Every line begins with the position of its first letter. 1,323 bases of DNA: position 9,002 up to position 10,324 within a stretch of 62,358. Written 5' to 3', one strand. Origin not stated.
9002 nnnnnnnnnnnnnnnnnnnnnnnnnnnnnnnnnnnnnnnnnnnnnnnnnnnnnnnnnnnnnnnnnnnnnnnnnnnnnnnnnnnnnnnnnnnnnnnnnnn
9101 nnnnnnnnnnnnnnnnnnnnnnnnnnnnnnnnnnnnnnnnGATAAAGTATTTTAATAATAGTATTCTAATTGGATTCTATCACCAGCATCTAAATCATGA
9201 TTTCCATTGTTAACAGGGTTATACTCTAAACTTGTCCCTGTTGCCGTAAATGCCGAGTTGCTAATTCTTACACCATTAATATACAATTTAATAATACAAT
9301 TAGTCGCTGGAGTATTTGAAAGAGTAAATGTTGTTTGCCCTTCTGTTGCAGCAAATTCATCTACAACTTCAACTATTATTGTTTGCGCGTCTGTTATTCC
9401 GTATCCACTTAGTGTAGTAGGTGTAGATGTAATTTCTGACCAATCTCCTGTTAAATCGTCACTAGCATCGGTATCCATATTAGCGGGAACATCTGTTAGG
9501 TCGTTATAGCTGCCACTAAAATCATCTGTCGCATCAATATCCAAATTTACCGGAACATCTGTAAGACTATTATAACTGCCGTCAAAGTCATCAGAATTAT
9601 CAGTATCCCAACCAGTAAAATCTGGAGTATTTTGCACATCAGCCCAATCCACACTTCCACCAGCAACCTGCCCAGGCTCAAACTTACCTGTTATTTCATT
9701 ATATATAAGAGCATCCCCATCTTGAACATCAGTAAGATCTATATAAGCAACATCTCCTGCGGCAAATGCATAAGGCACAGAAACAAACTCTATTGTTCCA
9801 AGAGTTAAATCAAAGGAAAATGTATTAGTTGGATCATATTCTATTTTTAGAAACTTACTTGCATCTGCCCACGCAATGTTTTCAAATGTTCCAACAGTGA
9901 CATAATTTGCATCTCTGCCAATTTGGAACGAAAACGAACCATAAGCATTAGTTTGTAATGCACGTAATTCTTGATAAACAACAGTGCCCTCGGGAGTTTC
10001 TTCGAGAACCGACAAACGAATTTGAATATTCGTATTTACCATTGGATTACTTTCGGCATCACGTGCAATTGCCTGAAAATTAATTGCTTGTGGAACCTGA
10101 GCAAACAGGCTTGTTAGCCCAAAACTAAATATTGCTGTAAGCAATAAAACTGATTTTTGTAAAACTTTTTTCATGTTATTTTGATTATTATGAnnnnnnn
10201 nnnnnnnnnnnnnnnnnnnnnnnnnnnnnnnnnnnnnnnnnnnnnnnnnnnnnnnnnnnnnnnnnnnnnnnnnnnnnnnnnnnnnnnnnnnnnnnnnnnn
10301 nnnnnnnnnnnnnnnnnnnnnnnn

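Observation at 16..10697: Two near-empty T9SS-CTD genes each precede a large CTD-less secreted protein (possible piggy-back secretion)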

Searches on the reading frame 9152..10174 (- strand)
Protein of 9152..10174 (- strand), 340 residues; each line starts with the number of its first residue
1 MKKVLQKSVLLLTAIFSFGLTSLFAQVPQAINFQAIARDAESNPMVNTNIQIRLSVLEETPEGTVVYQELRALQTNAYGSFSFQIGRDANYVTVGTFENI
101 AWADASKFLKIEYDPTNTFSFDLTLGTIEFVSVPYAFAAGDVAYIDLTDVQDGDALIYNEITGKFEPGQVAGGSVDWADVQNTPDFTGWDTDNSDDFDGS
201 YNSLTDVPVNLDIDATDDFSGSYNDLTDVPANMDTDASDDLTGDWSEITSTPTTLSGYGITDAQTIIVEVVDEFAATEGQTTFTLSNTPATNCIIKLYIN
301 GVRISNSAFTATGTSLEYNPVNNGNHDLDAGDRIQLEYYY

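Call 3: search_protein_families(library=pfam, proteins=[window:9152-10174:-], max_evalue=0.01)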
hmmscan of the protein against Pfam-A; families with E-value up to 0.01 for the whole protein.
window:9152-10174:- (340 aa): 0 families

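Call 4: search_protein_families(library=ncbifam, proteins=[window:9152-10174:-], max_evalue=0.01)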
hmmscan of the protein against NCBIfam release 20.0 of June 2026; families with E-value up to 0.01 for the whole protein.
window:9152-10174:- (340 aa): 1 family
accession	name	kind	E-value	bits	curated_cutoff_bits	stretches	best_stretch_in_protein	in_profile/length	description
NF053851.1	Bdello_MAT_N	subfamily_domain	6.7e-06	26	60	1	16-93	2-80/162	mosaic adhesive trimer family chimeric fiber protein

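Call 8: find_homologous_proteins(query=window:9152-10174:-, max_evalue=0.001)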
Query window:9152-10174:- (340 aa): 308 proteins with E <= 0.001 among 4286 candidates; the best 120 are listed.
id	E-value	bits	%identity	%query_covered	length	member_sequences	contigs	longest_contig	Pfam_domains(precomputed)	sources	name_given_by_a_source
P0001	1.8e-219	746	100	100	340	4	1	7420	-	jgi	-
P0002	2.6e-161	554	74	100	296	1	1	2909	-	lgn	-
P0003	8.6e-117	408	69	80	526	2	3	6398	PF09603.16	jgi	jgi:uncharacterized protein (TIGR02145 family)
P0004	7.7e-97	343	72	68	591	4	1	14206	PF09603.16,PF00801.27,PF18911.7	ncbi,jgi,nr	ncbi:MAG: FISUMP domain-containing protein [Bacteroidales bacterium]|nr:FISUMP domain-containing pro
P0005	5.1e-90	320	75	61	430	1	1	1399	PF22352.3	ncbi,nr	ncbi:MAG: hypothetical protein EOM05_11890, partial [Clostridia bacterium]|nr:hypothetical protein [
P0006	2.1e-89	318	71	64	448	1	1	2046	PF09603.16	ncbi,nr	ncbi:MAG: hypothetical protein EOM05_11100 [Clostridia bacterium]|nr:hypothetical protein [Clostridi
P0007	6.4e-84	300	58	76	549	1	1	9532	PF00801.27,PF07603.18,PF18911.7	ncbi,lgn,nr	ncbi:MAG: PKD domain-containing protein [Bacteroidales bacterium]|nr:PKD domain-containing protein [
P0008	4.7e-80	287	56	78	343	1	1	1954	-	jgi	-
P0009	2.5e-78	282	64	64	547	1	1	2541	PF09603.16,PF00801.27,PF18911.7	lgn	-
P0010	1.6e-76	276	44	99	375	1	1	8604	-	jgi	jgi:hypothetical protein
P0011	5.0e-75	271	69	54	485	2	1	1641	PF07603.18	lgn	-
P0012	2.3e-72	262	56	69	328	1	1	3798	-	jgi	jgi:hypothetical protein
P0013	1.3e-71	260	62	61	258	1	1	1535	-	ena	-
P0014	2.6e-70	255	61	61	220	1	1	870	-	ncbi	-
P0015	1.0e-69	253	61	61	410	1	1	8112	PF07603.18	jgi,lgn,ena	-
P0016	5.6e-69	251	66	54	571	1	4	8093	PF07603.18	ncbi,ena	-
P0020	4.9e-66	241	49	73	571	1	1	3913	PF09603.16,PF26707.1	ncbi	-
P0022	6.5e-66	241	63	55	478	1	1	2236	PF09603.16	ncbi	-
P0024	5.1e-65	238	61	54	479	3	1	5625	PF07603.18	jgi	-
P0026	3.7e-64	235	67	50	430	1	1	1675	PF09603.16,PF26707.1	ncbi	-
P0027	2.2e-63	233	52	69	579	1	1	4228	PF09603.16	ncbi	-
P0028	8.5e-63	231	66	48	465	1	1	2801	PF26696.1,PF07603.18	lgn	-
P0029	1.8e-62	230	66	50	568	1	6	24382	PF07603.18,PF16656.12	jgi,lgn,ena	-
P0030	1.9e-62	230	66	50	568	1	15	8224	PF07603.18,PF16656.12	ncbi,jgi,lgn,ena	jgi:hypothetical protein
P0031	2.2e-62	229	61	54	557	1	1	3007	PF07603.18,PF16656.12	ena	-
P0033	3.7e-62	229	63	53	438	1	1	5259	PF09603.16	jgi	jgi:uncharacterized protein (TIGR02145 family)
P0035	6.0e-62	228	46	86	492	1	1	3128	PF09603.16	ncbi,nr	ncbi:MAG: hypothetical protein EOM05_10280 [Clostridia bacterium]|nr:hypothetical protein [Clostridi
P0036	1.9e-61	226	64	50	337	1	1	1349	PF09603.16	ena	-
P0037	2.7e-61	226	64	50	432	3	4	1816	PF09603.16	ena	-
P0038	2.8e-61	226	47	76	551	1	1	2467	PF09603.16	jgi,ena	-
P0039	3.2e-61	226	65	51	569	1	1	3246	PF07603.18,PF16656.12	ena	-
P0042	8.2e-60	221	62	51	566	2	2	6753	PF07603.18,PF16656.12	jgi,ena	-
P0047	1.9e-58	216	63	51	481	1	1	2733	PF09603.16,PF16656.12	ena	-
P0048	3.7e-58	215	50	76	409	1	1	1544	PF07603.18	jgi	jgi:hypothetical protein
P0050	5.7e-58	215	48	73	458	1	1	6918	PF07603.18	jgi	jgi:hypothetical protein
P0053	1.2e-57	214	64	47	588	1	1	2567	PF07603.18,PF16656.12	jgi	jgi:hypothetical protein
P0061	1.7e-56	210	55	54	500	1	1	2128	PF09603.16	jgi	jgi:uncharacterized protein (TIGR02145 family)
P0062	1.1e-55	207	62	49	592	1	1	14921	PF07603.18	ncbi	-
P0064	1.5e-55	207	54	61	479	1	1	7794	PF07603.18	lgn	-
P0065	4.6e-55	205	56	55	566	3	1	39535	PF07603.18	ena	-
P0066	4.8e-55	205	49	71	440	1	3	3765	PF09603.16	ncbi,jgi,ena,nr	ncbi:MAG TPA: FISUMP domain-containing protein [Bacteroidales bacterium]|nr:FISUMP domain-containing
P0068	5.4e-55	205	56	55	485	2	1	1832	PF26707.1,PF07603.18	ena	-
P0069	6.1e-55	205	66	44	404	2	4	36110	PF07603.18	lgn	-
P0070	7.6e-55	205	46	73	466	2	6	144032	PF09603.16,PF07603.18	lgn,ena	-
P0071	9.2e-55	204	50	64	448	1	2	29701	PF26707.1,PF07603.18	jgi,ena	-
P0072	1.2e-54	204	56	54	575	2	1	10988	PF09603.16,PF00801.27,PF18911.7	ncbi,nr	ncbi:MAG TPA: FISUMP domain-containing protein, partial [Bacteroidales bacterium]|nr:FISUMP domain-c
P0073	1.3e-54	204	54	61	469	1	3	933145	PF07603.18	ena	-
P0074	1.6e-54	204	65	43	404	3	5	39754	PF07603.18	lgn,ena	-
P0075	1.8e-54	203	62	49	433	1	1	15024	PF07603.18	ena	-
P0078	3.6e-54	202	47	71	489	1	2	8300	PF09603.16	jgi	jgi:uncharacterized protein (TIGR02145 family)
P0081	7.8e-54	201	47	72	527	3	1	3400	PF09603.16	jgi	-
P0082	1.1e-53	201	59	55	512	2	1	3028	PF07603.18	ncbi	-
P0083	1.3e-53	201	52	64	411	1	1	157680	PF07603.18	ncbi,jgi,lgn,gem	-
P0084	2.1e-53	200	61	51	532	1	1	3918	PF07603.18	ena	-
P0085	3.6e-53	199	56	55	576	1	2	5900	PF07603.18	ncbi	-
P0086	4.2e-53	199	57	50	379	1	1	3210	PF07484.18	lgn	-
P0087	4.4e-53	199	58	50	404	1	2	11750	PF07603.18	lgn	-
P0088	8.2e-53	198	57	55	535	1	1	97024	PF07603.18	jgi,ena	-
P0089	8.3e-53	198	36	66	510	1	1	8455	PF07603.18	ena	-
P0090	1.3e-52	197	56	55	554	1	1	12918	PF07603.18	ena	-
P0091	2.0e-52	197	50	62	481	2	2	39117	PF09603.16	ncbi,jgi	-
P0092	2.5e-52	196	50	70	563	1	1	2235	PF07603.18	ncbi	-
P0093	2.7e-52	196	53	59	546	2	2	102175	PF07603.18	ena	-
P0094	3.1e-52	196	60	49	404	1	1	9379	PF07603.18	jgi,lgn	jgi:hypothetical protein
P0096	4.7e-52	195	53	54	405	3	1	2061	PF07603.18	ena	-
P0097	1.4e-51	194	55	55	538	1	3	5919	PF07603.18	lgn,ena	-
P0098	2.2e-49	187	55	55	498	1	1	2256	PF13884.12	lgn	-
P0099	2.4e-49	186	56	49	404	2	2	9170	PF07603.18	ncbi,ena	-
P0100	3.6e-49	186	50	61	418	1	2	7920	PF09603.16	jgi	jgi:uncharacterized protein (TIGR02145 family)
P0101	3.9e-49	186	56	48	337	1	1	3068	PF07484.18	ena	-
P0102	1.2e-48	184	55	48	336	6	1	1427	PF07484.18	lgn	-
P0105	5.8e-47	179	49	55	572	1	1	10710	PF07603.18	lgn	-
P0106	1.6e-46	177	58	42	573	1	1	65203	PF07603.18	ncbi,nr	ncbi:MAG: DUF1566 domain-containing protein [Bacteroidales bacterium]|nr:DUF1566 domain-containing p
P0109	3.9e-43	166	35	50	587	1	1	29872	PF19264.5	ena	-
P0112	7.6e-42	162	37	41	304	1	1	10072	PF01391.24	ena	-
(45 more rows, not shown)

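Call 10: find_encoding_contigs(protein=P0073, flank=6000, max_places=3)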
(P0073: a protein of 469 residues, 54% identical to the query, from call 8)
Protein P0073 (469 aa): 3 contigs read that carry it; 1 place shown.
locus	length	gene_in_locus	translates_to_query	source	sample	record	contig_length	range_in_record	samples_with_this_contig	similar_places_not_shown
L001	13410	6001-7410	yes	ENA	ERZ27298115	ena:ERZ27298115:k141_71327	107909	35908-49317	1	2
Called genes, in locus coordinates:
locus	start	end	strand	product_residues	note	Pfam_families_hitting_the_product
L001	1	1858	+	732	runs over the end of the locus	PF18998:Flg_new_2 (weak), PF18962:Por_Secre_tail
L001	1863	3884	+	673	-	PF07715:Plug, PF00593:TonB_dep_Rec_b-barrel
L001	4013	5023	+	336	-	PF16819:DUF5074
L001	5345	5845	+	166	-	PF18962:Por_Secre_tail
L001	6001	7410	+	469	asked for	PF07603:Lcl_C (weak)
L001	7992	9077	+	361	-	PF00216:Bac_DNA_binding (faint), PF18174:HU-CCDC81_bac_1, PF18175:HU-CCDC81_bac_2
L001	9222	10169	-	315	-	PF03537:Glyco_hydro_114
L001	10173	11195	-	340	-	PF02618:YceG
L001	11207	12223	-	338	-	PF01565:FAD_binding_4, PF02873:MurB_C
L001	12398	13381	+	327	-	PF16656:Pur_ac_phosph_N (faint)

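Call 11: find_encoding_contigs(protein=P0083, flank=6000, max_places=3)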
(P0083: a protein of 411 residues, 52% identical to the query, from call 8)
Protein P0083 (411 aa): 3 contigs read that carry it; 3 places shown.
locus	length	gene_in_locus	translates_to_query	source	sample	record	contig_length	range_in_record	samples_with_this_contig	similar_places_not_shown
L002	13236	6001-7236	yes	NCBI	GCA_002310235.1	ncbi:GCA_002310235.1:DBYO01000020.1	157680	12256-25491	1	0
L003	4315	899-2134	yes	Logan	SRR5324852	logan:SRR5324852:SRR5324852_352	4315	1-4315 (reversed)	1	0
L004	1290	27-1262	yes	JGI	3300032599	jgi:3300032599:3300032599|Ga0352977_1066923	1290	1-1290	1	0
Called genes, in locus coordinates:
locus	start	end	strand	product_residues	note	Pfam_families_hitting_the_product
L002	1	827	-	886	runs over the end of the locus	PF25788:Ig_Rha78A_N, PF08531:Bac_rhamnosid_N, PF05592:Bac_rhamnosid, PF17389:Bac_rhamnosid6H, PF17390:Bac_rhamnosid_C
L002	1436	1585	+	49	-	-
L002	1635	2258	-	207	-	-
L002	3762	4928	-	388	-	PF01479:S4, PF13275:S4_2 (weak), PF00849:PseudoU_synth_2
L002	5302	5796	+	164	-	PF18962:Por_Secre_tail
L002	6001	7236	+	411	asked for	PF07603:Lcl_C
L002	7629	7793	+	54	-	-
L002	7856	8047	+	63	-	PF06769:YoeB_toxin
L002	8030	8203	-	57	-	-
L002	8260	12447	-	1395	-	-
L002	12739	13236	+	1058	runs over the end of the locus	PF09603:Fib_succ_major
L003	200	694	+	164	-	PF18962:Por_Secre_tail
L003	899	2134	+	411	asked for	PF07603:Lcl_C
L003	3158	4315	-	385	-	?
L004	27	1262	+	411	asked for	PF07603:Lcl_C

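Call 12: find_encoding_contigs(protein=P0070, flank=6000, max_places=3)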
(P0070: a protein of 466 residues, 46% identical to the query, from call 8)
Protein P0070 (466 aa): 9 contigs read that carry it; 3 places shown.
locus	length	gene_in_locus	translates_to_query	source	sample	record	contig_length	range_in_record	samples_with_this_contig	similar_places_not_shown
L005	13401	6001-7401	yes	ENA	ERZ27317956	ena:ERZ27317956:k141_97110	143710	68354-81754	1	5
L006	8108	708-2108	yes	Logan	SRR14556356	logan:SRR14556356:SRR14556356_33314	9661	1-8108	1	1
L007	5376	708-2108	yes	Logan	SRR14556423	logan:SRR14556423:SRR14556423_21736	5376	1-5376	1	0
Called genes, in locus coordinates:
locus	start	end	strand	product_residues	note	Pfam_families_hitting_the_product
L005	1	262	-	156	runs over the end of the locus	PF03168:LEA_2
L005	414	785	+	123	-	PF04519:Bactofilin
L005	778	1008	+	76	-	PF09527:ATPase_gene1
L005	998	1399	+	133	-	-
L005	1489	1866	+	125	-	PF01258:zf-dskA_traR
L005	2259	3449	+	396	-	PF00155:Aminotran_1_2, PF00266:Aminotran_5 (faint)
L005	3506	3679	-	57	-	-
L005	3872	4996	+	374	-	PF01637:ATPase_2, PF14516:AAA_35 (faint), PF13173:AAA_14 (faint)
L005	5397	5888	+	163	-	PF18962:Por_Secre_tail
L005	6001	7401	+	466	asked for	PF09603:Fib_succ_major, PF07603:Lcl_C (weak)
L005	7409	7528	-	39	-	-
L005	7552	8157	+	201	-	PF13545:HTH_Crp_2 (weak)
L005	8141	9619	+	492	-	PF00149:Metallophos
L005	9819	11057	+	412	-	PF28541:DUF8433, PF00119:ATP-synt_A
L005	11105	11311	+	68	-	PF00137:ATP-synt_C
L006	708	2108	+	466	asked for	PF09603:Fib_succ_major, PF07603:Lcl_C (weak)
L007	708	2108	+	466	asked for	PF09603:Fib_succ_major, PF07603:Lcl_C (weak)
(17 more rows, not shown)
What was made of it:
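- The pair is present in three metagenome contigs with unrelated neighbours: TonB receptor, rhamnosidase, ATP synthase (calls 10-12).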

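Call 16: find_encoding_contigs(protein=P0106, flank=5000, max_places=2)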
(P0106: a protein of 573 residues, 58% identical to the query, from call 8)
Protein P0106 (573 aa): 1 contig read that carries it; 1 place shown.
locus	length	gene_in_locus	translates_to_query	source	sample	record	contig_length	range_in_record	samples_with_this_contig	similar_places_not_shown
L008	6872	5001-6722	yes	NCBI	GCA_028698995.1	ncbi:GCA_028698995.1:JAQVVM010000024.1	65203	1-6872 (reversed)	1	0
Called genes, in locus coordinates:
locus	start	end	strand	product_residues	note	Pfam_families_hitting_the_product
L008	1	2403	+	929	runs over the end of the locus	PF16655:PhoD_N (faint), PF16656:Pur_ac_phosph_N (faint), PF00041:fn3 (faint), PF16974:NAR2 (faint), PF25059:FN3_DSCAM-DSCAML_C (faint), PF07603:Lcl_C (faint)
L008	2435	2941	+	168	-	PF18962:Por_Secre_tail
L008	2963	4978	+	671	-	PF25059:FN3_DSCAM-DSCAML_C (faint)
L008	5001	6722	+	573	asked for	PF07603:Lcl_C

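Call 17: find_encoding_contigs(protein=P0112, flank=5000, max_places=2)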
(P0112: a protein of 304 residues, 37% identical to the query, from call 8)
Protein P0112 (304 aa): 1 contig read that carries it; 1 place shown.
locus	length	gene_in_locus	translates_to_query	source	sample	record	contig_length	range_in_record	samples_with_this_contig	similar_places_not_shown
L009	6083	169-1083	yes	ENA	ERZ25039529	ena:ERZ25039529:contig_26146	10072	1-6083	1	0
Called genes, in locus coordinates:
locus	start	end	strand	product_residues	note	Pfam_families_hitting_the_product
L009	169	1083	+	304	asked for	PF01391:Collagen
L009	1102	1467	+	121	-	-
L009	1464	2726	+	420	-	PF16974:NAR2 (faint), PF09603:Fib_succ_major, PF26707:DUF8237 (faint)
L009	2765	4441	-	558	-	PF00082:Peptidase_S8, PF18962:Por_Secre_tail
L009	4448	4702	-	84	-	-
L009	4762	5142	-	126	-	-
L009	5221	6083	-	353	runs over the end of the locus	PF03054:tRNA_Me_trans, PF20259:tRNA_Me_trans_M, PF20258:tRNA_Me_trans_C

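Call 18: find_encoding_contigs(protein=P0109, flank=5000, max_places=2)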
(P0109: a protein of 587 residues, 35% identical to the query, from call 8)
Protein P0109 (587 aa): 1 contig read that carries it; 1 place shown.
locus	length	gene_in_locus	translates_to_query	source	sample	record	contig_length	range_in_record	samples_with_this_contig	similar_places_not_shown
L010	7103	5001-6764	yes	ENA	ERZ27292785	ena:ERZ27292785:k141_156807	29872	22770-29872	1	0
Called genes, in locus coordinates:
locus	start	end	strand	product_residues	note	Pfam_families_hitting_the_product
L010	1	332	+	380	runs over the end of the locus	PF26696:PTL_trimer, PF07603:Lcl_C (weak)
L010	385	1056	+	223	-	-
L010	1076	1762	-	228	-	-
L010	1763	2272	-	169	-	-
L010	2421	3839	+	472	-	PF07719:TPR_2 (faint), PF13424:TPR_12 (weak), PF00515:TPR_1 (faint), PF13181:TPR_8 (faint), PF17874:TPR_MalT (weak)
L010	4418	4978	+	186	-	-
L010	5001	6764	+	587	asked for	PF19264:DUF5907 (weak)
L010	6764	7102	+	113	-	?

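Call 61: predict_structure(alignment_id=A10)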
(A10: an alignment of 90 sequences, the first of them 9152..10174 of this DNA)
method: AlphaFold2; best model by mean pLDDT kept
length: 340 residues; sequences in the alignment: 90
mean_pLDDT: 75.7   pTM: 0.44
mean pLDDT of the five models: 75.7, 75.4, 75.0, 73.5, 71.8
residues with pLDDT >= 90: 99; 70-90: 102; 50-70: 111; < 50: 28
segments of 3 or more residues with pLDDT < 50: 134-140, 208-212, 251-265
pLDDT, mean of each block of 10 residues (from residue 1): 87 82 71 94 96 97 97 96 96 95 91 92 94 51 71 81 82 66 68 64 57 53 60 55 58 47 52 75 75 73 74 79 68 75
secondary structure, 60 per line:
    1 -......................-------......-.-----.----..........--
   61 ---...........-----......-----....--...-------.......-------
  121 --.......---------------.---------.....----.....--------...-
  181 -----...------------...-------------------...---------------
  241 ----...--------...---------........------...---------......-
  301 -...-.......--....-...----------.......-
elements in order: H2-23 E31-36 E49-58 E64-74 E80-85 E91-94 E107-113 E123-129 E155-159 E164-168 E268-275 E282-284 E294-299 E302-304 E309-312 E315-318 E333-339
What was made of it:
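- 9152..10174 (-): Partner A (340 aa), a tail-fibre-like protein without a CTD. Signal peptide aa 1-25. Conserved N-terminal module aa ~26-170 (9665-10099). Repeat stalk aa ~171-265. C-terminal beta domain aa ~266-340. AF2: aa 30-130 pLDDT 94-97, beta-sandwich (call 61).
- The N-module is modelled at pLDDT 94-97 (call 61).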

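Call 63: fold_search(model_id=the predicted structure, library=pdb)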
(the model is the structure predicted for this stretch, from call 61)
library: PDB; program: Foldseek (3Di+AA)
matches with E <= 10: 1105; with E <= 0.001: 0
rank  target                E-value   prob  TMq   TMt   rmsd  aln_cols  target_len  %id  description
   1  7rfo_C                1.3e-03  1.00  0.16  0.16   4.8        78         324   22  SeMet Tailspike protein 4 (TSP4) phage CBA120, residues 1-335, obtained in the presence of LiSO4 (released 2022-02-23)
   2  7rej_B                1.7e-03  1.00  0.15  0.21   4.4        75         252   23  Tailspike protein 4 (TSP4) from phage CBA120, residues 1-335, obtained in the presence of NaK-Tartrate (released 2022-02-23)
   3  7kjk_A3               4.3e-03  1.00  0.18  0.42   5.0       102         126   17  The Neck region of Phage XM1 (6-fold symmetry) (released 2021-11-03)
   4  7rfo_B                5.9e-03  1.00  0.16  0.16   4.9        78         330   22  SeMet Tailspike protein 4 (TSP4) phage CBA120, residues 1-335, obtained in the presence of LiSO4 (released 2022-02-23)
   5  8f9l_B                5.9e-03  0.99  0.17  0.37   7.9       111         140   11  Intramolecular ester bond-containing repeat domain from Gemella massiliensis adhesin (released 2024-06-19)
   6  8f9l_A                6.3e-03  0.99  0.17  0.37   7.9       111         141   10  Intramolecular ester bond-containing repeat domain from Gemella massiliensis adhesin (released 2024-06-19)
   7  8fk7_A                7.0e-03  0.98  0.16  0.35  17.3       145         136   15  Structure of the Pyrobaculum calidifontis flagellar-like archaeal type IV pilus (released 2023-06-28)
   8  9blp                  7.8e-03  0.97  0.16  0.31   8.5       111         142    9  T450S mutant of repeat domain 2 from Clostridium perfringens adhesin CPE0147 with intramolecular ester bond (released 2025-05-07)
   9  7rej_A                8.3e-03  1.00  0.15  0.16   5.3        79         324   20  Tailspike protein 4 (TSP4) from phage CBA120, residues 1-335, obtained in the presence of NaK-Tartrate (released 2022-02-23)
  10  9blo_A                1.3e-02  0.97  0.17  0.35   8.1       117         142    8  T450C mutant of repeat domain 2 from Clostridium perfringens adhesin CPE0147 without intramolecular ester bond (released 2025-05-07)
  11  4mkm                  1.3e-02  0.96  0.17  0.19   8.3       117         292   10  Repeat domains 1 & 2 of Clostridium perfringens Cpe0147 (released 2013-12-04)
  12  7rfo_A                1.4e-02  1.00  0.15  0.15   4.9        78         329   20  SeMet Tailspike protein 4 (TSP4) phage CBA120, residues 1-335, obtained in the presence of LiSO4 (released 2022-02-23)
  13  8es4_F                1.7e-02  1.00  0.16  0.35   2.7        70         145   24  Focused reconstruction of HRP29 tail (released 2023-10-18)
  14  8dhl_A                2.0e-02  0.99  0.18  0.08   5.0       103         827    7  Tannerella forsythia beta-glucuronidase (L2) (released 2023-05-17)
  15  7rfv                  2.2e-02  1.00  0.17  0.24   1.9        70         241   20  Tailspike protein 4 (TSP4) from phage CBA120, residues 1-250, obtained in the presence of PEG8000 (released 2022-02-23)
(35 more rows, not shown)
